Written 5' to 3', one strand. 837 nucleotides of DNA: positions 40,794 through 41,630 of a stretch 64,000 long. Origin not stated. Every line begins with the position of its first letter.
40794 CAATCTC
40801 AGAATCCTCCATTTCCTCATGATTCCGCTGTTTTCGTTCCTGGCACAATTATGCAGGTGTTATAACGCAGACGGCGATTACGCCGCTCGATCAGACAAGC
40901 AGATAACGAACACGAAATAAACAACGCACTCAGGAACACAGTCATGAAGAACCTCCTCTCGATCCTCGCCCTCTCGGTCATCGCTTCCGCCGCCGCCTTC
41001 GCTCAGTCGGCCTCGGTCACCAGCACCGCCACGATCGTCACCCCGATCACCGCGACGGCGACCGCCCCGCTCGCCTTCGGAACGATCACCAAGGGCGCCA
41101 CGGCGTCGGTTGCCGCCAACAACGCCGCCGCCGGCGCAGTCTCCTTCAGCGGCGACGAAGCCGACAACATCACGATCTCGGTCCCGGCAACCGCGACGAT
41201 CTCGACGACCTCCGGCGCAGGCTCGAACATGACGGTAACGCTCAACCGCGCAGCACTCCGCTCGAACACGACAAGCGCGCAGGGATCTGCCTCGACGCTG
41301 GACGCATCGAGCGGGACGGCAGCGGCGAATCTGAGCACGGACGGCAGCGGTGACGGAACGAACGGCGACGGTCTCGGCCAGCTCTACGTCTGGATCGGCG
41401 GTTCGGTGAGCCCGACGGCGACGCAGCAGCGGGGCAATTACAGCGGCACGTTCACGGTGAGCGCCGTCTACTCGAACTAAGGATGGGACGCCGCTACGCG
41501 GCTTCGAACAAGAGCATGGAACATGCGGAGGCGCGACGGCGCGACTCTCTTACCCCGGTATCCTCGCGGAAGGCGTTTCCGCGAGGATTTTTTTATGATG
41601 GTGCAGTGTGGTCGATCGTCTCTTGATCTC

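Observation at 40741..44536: Triplicated ~190-bp leader with a perfect inverted-repeat operator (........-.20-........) ~70 bp upstream of a TGGCAC box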

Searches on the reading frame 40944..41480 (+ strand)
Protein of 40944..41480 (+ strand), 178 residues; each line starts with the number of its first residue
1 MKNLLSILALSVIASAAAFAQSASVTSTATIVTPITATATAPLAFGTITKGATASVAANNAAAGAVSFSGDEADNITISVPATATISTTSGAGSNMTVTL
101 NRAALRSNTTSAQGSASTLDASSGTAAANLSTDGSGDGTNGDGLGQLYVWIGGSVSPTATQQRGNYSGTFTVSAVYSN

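Call 8: search_protein_families(library=pfam, proteins=[window:40944-41480:+], max_evalue=0.01)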
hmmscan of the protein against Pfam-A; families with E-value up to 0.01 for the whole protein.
window:40944-41480:+ (178 aa): 1 family
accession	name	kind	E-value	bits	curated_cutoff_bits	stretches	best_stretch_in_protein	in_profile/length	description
PF14352.11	DUF4402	-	1.6e-09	39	25.2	1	35-176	1-129/129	Domain of unknown function (DUF4402)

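Call 11: find_encoding_contigs(protein=window:40944-41477:+, flank=10000, max_places=6)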
Protein window:40944-41477:+ (178 aa): 2 contigs read that carry it; 2 places shown.
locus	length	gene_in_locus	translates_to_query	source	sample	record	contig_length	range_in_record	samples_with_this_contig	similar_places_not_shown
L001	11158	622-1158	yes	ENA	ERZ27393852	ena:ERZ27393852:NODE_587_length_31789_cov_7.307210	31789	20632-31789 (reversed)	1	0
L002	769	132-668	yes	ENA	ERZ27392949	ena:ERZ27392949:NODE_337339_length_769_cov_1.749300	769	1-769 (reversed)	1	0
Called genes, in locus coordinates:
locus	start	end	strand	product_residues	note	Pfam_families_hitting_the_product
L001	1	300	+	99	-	?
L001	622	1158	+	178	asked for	-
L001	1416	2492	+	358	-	PF02805:Ada_Zn_binding, PF00165:HTH_AraC, PF12833:HTH_18, PF01035:DNA_binding_1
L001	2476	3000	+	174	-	PF09859:Oxygenase-NA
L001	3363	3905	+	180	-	PF14352:DUF4402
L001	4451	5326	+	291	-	PF00345:PapD_N (faint)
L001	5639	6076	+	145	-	PF14352:DUF4402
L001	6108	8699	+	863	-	-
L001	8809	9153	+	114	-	-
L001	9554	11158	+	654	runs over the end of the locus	PF13568:OMP_b-brl_2, PF00691:OmpA (weak)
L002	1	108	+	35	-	?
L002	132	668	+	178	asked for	-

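Call 12: find_homologous_proteins(query=window:40944-41477:+, max_evalue=0.001)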
Query window:40944-41477:+ (178 aa): 78 proteins with E <= 0.001 among 8000 candidates.
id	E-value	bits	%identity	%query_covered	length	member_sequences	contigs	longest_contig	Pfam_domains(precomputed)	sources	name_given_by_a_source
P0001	2.3e-70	254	76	100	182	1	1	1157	PF14352.12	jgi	jgi:hypothetical protein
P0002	3.3e-70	253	75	100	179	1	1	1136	PF14352.12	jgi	jgi:hypothetical protein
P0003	1.1e-69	251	80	90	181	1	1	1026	PF14352.12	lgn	-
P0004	1.9e-69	251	76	100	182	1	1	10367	PF14352.12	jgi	jgi:hypothetical protein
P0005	5.6e-69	249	81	90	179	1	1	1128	PF14352.12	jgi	jgi:hypothetical protein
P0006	1.4e-67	245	76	100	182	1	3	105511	PF14352.12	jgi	-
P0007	2.0e-67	244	73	100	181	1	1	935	PF14352.12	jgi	-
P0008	2.3e-67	244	74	100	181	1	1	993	PF14352.12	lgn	-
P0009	3.0e-67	243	75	100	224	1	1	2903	PF14352.12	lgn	-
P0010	5.4e-67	243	75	100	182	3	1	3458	PF14352.12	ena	-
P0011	1.9e-66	241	81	90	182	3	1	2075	PF14352.12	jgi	jgi:hypothetical protein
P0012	1.9e-66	241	72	100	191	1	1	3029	PF14352.12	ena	-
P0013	2.8e-66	240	80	90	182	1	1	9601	PF14352.12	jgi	jgi:hypothetical protein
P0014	3.8e-66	240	74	100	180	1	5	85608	PF14352.12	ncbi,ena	-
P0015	5.3e-66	239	80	90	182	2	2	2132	PF14352.12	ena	-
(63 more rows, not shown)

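Call 14: find_related_loci(query=A1, collection=genome_contigs, flank=10000)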
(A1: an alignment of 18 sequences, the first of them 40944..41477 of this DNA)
Query A1 (178 aa) in genome_contigs; peptide patterns used: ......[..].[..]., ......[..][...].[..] (x = any residue, [..] = any of these).
39 stretches matched a pattern; 31 encode a relative of the query (tblastn E <= 1e-3); 30 distinct loci.
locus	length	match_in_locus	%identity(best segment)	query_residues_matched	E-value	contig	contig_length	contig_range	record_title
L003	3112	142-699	76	1-178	3e-83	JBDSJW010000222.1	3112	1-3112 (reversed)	MAG: Candidatus Kapaibacterium sp. isolate cluster1_bin.331 k127_7666752, whole genome shotgun sequence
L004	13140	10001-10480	83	19-178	2e-78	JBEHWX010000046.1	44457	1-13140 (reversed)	MAG: Bacteroidota bacterium isolate ES1.bin.100 NODE_804_length_44457_cov_8.035259, whole genome shotgun sequence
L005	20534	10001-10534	76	2-178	2e-71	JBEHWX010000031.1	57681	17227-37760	MAG: Bacteroidota bacterium isolate ES1.bin.100 NODE_541_length_57681_cov_7.461203, whole genome shotgun sequence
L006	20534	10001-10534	76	2-178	6e-71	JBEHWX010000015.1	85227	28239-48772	MAG: Bacteroidota bacterium isolate ES1.bin.100 NODE_287_length_85227_cov_7.927732, whole genome shotgun sequence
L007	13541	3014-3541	65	4-178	8e-65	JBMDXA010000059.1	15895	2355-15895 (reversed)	MAG: Candidatus Kapaibacteriota bacterium isolate FBaNitRs1_5 FBaNitRs1_contig59, whole genome shotgun sequence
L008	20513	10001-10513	67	4-178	1e-63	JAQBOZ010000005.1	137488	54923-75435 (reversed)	MAG: Chlorobiota bacterium isolate RYN_334 scaffold_6769955, whole genome shotgun sequence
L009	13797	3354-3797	72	30-178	3e-62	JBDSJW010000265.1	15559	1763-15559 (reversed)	MAG: Candidatus Kapaibacterium sp. isolate cluster1_bin.331 k127_9566237, whole genome shotgun sequence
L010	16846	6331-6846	64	7-178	4e-61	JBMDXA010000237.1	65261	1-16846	MAG: Candidatus Kapaibacteriota bacterium isolate FBaNitRs1_5 FBaNitRs1_contig237, whole genome shotgun sequence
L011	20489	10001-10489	70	17-178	1e-60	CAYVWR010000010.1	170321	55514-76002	MAG TPA_asm: uncultured Alphaproteobacteria bacterium isolate SRP344714_co2_242 genome assembly, contig: NODE_160_length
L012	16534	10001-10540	64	1-178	1e-59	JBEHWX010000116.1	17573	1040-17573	MAG: Bacteroidota bacterium isolate ES1.bin.100 NODE_2899_length_17573_cov_8.083553, whole genome shotgun sequence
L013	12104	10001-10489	71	18-178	2e-59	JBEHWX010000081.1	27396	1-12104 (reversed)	MAG: Bacteroidota bacterium isolate ES1.bin.100 NODE_1618_length_27396_cov_7.365352, whole genome shotgun sequence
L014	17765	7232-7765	61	1-178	3e-58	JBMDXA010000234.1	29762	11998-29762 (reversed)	MAG: Candidatus Kapaibacteriota bacterium isolate FBaNitRs1_5 FBaNitRs1_contig234, whole genome shotgun sequence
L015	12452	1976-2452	64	22-178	4e-57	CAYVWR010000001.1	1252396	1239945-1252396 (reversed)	MAG TPA_asm: uncultured Alphaproteobacteria bacterium isolate SRP344714_co2_242 genome assembly, contig: NODE_1_length_1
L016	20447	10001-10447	72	30-178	3e-56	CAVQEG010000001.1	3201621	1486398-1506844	MAG: Chlorobiota bacterium isolate MFD02416.bin.1.81 genome assembly, contig: contig_14017, whole genome shotgun sequenc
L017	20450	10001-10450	69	30-178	1e-55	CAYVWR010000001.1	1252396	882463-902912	MAG TPA_asm: uncultured Alphaproteobacteria bacterium isolate SRP344714_co2_242 genome assembly, contig: NODE_1_length_1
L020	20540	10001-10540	61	2-178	6e-53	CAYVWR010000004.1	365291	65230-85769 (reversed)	MAG TPA_asm: uncultured Alphaproteobacteria bacterium isolate SRP344714_co2_242 genome assembly, contig: NODE_34_length_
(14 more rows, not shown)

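Call 26: search_protein_families(library=pfam, proteins=[L020:14880-16259:-, L020:16282-16680:-, L020:16677-19661:-, L020:7770-8726:+, L020:7027-7701:-, L020:6325-7023:+, L020:4738-6234:-, L020:12015-14618:+, L020:10637-11506:+], max_evalue=0.001)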
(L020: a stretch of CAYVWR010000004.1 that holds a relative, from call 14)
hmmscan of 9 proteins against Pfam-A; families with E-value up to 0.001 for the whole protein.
L020:14880-16259:- (459 aa): 7 families
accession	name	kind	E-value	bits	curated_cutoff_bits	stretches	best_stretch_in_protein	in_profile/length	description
PF00158.32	Sigma54_activat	-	1.9e-70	236.3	20.2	1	144-310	1-167/168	Sigma-54 interaction domain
PF00072.30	Response_reg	-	1.1e-27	96.8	30.2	1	6-115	1-110/111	Response regulator receiver domain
PF25601.1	AAA_lid_14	-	3e-26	91.5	27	1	316-391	1-76/87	AAA+ ATPase lid domain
PF14532.12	Sigma54_activ_2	-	3.7e-19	69.8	25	1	158-315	14-138/138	Sigma-54 interaction domain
PF02954.25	HTH_8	-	1.9e-07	31.1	22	1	422-455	9-42/42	Bacterial regulatory protein, Fis family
PF07728.20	AAA_5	-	1.2e-05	25.8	22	1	168-284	2-121/139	AAA domain (dynein-related subfamily)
PF13518.12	HTH_28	-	9.6e-05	22.8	25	1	419-456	2-37/52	Helix-turn-helix domain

L020:16282-16680:- (132 aa): 1 family
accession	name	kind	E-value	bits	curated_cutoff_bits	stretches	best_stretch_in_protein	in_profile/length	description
PF00072.30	Response_reg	-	7.9e-26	90.8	30.2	1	8-119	1-110/111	Response regulator receiver domain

L020:16677-19661:- (994 aa): 11 families
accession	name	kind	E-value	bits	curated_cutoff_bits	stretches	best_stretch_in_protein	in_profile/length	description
PF02518.31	HATPase_c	-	3.4e-27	95.5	26.4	1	886-993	2-108/111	Histidine kinase-, DNA gyrase B-, and HSP90-like ATPase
PF13426.13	PAS_9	-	1.4e-26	93.2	27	2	630-730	2-103/103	PAS domain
PF01590.32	GAF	-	3.7e-26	92.7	22.4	2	470-605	4-133/133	GAF domain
PF08448.16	PAS_4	-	1.2e-24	87.1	23.1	2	331-440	2-110/110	PAS fold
PF00989.32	PAS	-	2.2e-23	82.8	22.6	2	620-728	2-113/113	PAS fold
PF00512.31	HisKA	-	8.3e-21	74.2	26.9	1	772-839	1-66/66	His Kinase A (phospho-acceptor) domain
PF13185.12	GAF_2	-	1.1e-17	64.9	28.6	1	468-606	4-136/136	GAF domain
PF13188.13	PAS_8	-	7e-16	57.9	21.8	1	619-671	1-53/65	PAS domain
PF13492.12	GAF_3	-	5.6e-14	53.1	27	1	470-606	4-128/129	GAF domain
PF08447.18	PAS_3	-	1.6e-05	25.5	25.6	0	347-430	2-87/89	PAS fold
PF12860.13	PAS_7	-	0.00053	20.5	27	0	337-442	8-114/115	PAS fold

L020:7770-8726:+ (318 aa): 0 families

L020:7027-7701:- (224 aa): 2 families
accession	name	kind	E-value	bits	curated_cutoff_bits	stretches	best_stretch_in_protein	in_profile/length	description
PF13460.12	NAD_binding_10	-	1.1e-10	42.2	27.2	1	11-122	1-105/184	NAD(P)H-binding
PF01370.27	Epimerase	-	7e-09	35.9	20.9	1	8-207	2-231/240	NAD dependent epimerase/dehydratase family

L020:6325-7023:+ (232 aa): 1 family
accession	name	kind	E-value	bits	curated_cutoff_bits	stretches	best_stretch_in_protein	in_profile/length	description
PF00849.27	PseudoU_synth_2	-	2.2e-31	109.6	26.8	1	10-159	1-152/152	RNA pseudouridylate synthase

L020:4738-6234:- (498 aa): 11 families
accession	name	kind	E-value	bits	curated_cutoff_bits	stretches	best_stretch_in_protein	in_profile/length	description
PF01593.30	Amino_oxidase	-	4.2e-62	211.3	19.8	1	61-490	2-442/443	Flavin containing amine oxidoreductase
PF13450.12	NAD_binding_8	-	1.7e-15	57.5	21.9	1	55-120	1-66/68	NAD(P)-binding Rossmann-like domain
PF03486.20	HI0933_like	-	2.7e-10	40.6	50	1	52-90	2-40/244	HI0933-like protein Rossmann domain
PF01946.23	Thi4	-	6.2e-08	32.6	26.2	1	45-88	12-56/235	Thi4 family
PF00890.30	FAD_binding_2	-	1.5e-07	31.4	20.4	1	52-92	1-39/414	FAD binding domain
PF01266.30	DAO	-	2.9e-07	30.8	27.9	1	52-87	1-36/353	FAD dependent oxidoreductase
PF12831.13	FAD_oxidored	-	5e-06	26.5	27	1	52-88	1-37/416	FAD dependent oxidoreductase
PF07992.20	Pyr_redox_2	-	6.2e-05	23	26.1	1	52-84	2-35/291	Pyridine nucleotide-disulphide oxidoreductase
PF01262.27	AlaDh_PNT_C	-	0.00012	22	23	1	48-86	26-64/214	Alanine dehydrogenase/PNT, C-terminal domain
PF01494.25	FAD_binding_3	-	0.00028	20.7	22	1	50-83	1-34/349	FAD binding domain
PF05834.18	Lycopene_cycl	-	0.00048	19.7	23.4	1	52-85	1-36/380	Lycopene cyclase protein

L020:12015-14618:+ (867 aa): 0 families

L020:10637-11506:+ (289 aa): 1 family
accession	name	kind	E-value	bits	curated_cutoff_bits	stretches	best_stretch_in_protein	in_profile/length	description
PF00345.26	PapD_N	-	4.6e-05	23.8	23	0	27-165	2-119/126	Pili and flagellar-assembly chaperone, PapD N-terminal domain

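Call 35: find_homologous_proteins(query=L020:14883-16259:-, max_evalue=1e-50)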
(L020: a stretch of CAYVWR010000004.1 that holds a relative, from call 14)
Query L020:14883-16259:- (459 aa): 8000 proteins with E <= 1e-50 among 8000 candidates; the best 120 are listed.
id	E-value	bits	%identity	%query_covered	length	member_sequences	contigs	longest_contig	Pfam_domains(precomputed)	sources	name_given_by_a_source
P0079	0.0e+0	1016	100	100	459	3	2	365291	PF00158.33,PF25601.2,PF02954.26,PF14532.13,PF07728.21,PF00072.31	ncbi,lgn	-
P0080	3.9e-283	957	94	100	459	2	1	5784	PF00158.33,PF25601.2,PF02954.26,PF14532.13,PF07728.21,PF00072.31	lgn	-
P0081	1.2e-266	903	87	100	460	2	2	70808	PF00158.33,PF25601.2,PF02954.26,PF14532.13,PF07728.21,PF00072.31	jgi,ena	-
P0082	7.9e-245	831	79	100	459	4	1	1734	PF00158.33,PF25601.2,PF02954.26,PF13518.13,PF14532.13,PF07728.21,PF00072.31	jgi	-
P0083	7.1e-242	821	79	100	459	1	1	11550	PF00158.33,PF25601.2,PF02954.26,PF14532.13,PF07728.21,PF00072.31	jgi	jgi:DNA-binding NtrC family response regulator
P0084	2.5e-235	800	76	99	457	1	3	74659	PF00158.33,PF25601.2,PF02954.26,PF14532.13,PF07728.21,PF00072.31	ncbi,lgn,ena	-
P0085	7.3e-235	798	77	100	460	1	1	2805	PF00158.33,PF25601.2,PF02954.26,PF14532.13,PF07728.21,PF00072.31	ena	-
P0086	4.2e-233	792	76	100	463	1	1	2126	PF00158.33,PF25601.2,PF02954.26,PF13518.13,PF14532.13,PF07728.21,PF00072.31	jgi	jgi:DNA-binding NtrC family response regulator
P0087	8.4e-233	791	76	100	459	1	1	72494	PF00158.33,PF25601.2,PF02954.26,PF14532.13,PF07728.21,PF00072.31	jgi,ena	-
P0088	5.9e-230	782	75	99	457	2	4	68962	PF00158.33,PF25601.2,PF02954.26,PF14532.13,PF07728.21,PF00072.31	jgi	-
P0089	2.1e-227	774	73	100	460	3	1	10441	PF00158.33,PF25601.2,PF02954.26,PF13518.13,PF14532.13,PF07728.21,PF00072.31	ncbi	ncbi:MAG: sigma-54 dependent transcriptional regulator [Candidatus Kapaibacterium sp.]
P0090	2.2e-223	760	73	100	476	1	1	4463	PF00158.33,PF25601.2,PF02954.26,PF13518.13,PF14532.13,PF00072.31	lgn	-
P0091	7.8e-223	758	73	100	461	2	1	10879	PF00158.33,PF25601.2,PF14532.13,PF07728.21,PF00072.31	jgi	jgi:DNA-binding NtrC family response regulator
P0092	7.1e-219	745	72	100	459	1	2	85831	PF00158.33,PF25601.2,PF02954.26,PF14532.13,PF07728.21,PF00072.31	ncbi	-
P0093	1.9e-218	744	71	99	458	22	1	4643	PF00158.33,PF25601.2,PF02954.26,PF14532.13,PF07728.21,PF00072.31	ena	-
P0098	2.1e-208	711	69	99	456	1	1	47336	PF00158.33,PF25601.2,PF02954.26,PF14532.13,PF07728.21,PF00072.31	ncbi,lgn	ncbi:MAG: sigma-54-dependent transcriptional regulator [Candidatus Kapaibacterium sp.]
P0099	3.2e-207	707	68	100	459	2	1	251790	PF00158.33,PF25601.2,PF02954.26,PF14532.13,PF07728.21,PF00072.31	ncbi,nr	ncbi:MAG: sigma-54-dependent Fis family transcriptional regulator [Bacteroidetes bacterium]|nr:sigma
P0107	1.1e-197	676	64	100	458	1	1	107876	PF00158.33,PF25601.2,PF02954.26,PF00004.36,PF14532.13,PF07728.21,PF00072.31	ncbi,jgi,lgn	-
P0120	2.0e-193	662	62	100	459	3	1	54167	PF00158.33,PF25601.2,PF02954.26,PF14532.13,PF07728.21,PF00072.31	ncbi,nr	ncbi:MAG: sigma-54-dependent Fis family transcriptional regulator [Ignavibacteriales bacterium]|nr:s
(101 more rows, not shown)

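Call 36: find_encoding_contigs(protein=P0084, flank=10000, max_places=1)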
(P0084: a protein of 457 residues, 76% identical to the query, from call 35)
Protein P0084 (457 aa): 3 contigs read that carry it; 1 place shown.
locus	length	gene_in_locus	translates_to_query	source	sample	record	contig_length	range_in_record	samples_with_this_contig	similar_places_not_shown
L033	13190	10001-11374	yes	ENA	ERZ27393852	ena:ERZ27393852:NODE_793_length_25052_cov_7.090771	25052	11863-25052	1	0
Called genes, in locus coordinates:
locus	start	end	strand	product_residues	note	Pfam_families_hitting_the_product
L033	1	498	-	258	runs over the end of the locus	-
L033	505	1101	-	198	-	-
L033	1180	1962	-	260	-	-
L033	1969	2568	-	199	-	-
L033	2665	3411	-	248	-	-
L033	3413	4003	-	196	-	-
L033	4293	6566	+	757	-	PF00384:Molybdopterin, PF01568:Molydop_binding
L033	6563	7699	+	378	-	PF08495:FIST, PF10442:FIST_C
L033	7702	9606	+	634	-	PF00989:PAS, PF08448:PAS_4, PF08447:PAS_3, PF13426:PAS_9, PF00989:PAS, PF08447:PAS_3, PF08448:PAS_4, PF13426:PAS_9, +3 more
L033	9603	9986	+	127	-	PF00072:Response_reg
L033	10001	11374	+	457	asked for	PF00072:Response_reg, PF00158:Sigma54_activat, PF14532:Sigma54_activ_2, PF07728:AAA_5 (weak), PF25601:AAA_lid_14, PF02954:HTH_8 (weak)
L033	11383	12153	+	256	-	-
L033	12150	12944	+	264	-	PF01980:TrmO_N, PF18389:TrmO_C (faint)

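Call 37: find_encoding_contigs(protein=P0092, flank=10000, max_places=1)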
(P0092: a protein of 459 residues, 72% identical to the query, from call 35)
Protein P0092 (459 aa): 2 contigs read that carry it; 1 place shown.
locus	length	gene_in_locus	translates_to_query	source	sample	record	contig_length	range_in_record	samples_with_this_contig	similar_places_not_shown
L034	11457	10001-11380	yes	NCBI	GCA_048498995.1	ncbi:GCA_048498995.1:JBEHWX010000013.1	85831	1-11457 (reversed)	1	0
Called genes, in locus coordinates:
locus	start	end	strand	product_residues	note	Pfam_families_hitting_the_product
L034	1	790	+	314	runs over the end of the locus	PF01522:Polysacc_deac_1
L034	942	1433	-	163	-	-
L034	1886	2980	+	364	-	PF09994:T6SS_Tle1-like_cat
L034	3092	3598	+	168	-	-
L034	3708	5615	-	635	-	PF02837:Glyco_hydro_2_N, PF22666:Glyco_hydro_2_N2, PF00703:Glyco_hydro_2, PF02836:Glyco_hydro_2_C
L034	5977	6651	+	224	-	PF03167:UDG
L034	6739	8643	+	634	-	PF00005:ABC_tran, PF02463:SMC_N (faint), PF13555:AAA_29 (faint), PF00350:Dynamin_N (faint), PF13304:AAA_21 (faint), PF12848:ABC_tran_Xtn, PF00005:ABC_tran, PF16326:ABC_tran_CTD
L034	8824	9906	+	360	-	PF01699:Na_Ca_ex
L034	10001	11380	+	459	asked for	PF00072:Response_reg, PF00158:Sigma54_activat, PF14532:Sigma54_activ_2, PF07728:AAA_5 (weak), PF25601:AAA_lid_14, PF02954:HTH_8 (weak)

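Call 38: find_encoding_contigs(protein=P0098, flank=10000, max_places=1)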
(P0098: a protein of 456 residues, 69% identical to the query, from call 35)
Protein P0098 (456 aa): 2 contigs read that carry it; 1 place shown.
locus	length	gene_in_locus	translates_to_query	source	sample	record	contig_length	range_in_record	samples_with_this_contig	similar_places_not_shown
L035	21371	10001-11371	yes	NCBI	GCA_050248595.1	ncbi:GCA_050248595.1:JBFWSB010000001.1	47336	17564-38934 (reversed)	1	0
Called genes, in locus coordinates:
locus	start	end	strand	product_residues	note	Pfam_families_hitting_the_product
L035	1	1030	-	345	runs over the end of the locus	-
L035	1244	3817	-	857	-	PF13620:CarboxypepD_reg (faint), PF17210:SdrD_B (faint)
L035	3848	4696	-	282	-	PF06280:fn3_5 (weak)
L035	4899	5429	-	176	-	PF14352:DUF4402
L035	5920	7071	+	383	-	PF08495:FIST, PF10442:FIST_C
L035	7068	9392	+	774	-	PF00989:PAS, PF08448:PAS_4, PF13426:PAS_9, PF08447:PAS_3, PF00989:PAS, PF08448:PAS_4, PF13426:PAS_9, PF00512:HisKA, +4 more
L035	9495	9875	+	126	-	PF00072:Response_reg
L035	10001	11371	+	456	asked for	PF00072:Response_reg, PF00158:Sigma54_activat, PF14532:Sigma54_activ_2, PF07728:AAA_5 (weak), PF25601:AAA_lid_14, PF02954:HTH_8 (weak)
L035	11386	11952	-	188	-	PF02245:Pur_DNA_glyco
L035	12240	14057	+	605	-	PF00009:GTP_EFTU, PF22042:EF-G_D2 (weak), PF03144:GTP_EFTU_D2, PF14492:EFG_III (weak), PF00679:EFG_C, PF06421:LepA_C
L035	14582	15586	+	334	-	PF10502:Peptidase_S26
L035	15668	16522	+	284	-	PF10502:Peptidase_S26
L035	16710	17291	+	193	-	-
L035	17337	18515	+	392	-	PF04055:Radical_SAM, PF06969:HemN_C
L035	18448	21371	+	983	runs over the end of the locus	PF11028:TMEM260_N, PF28495:TMEM260_2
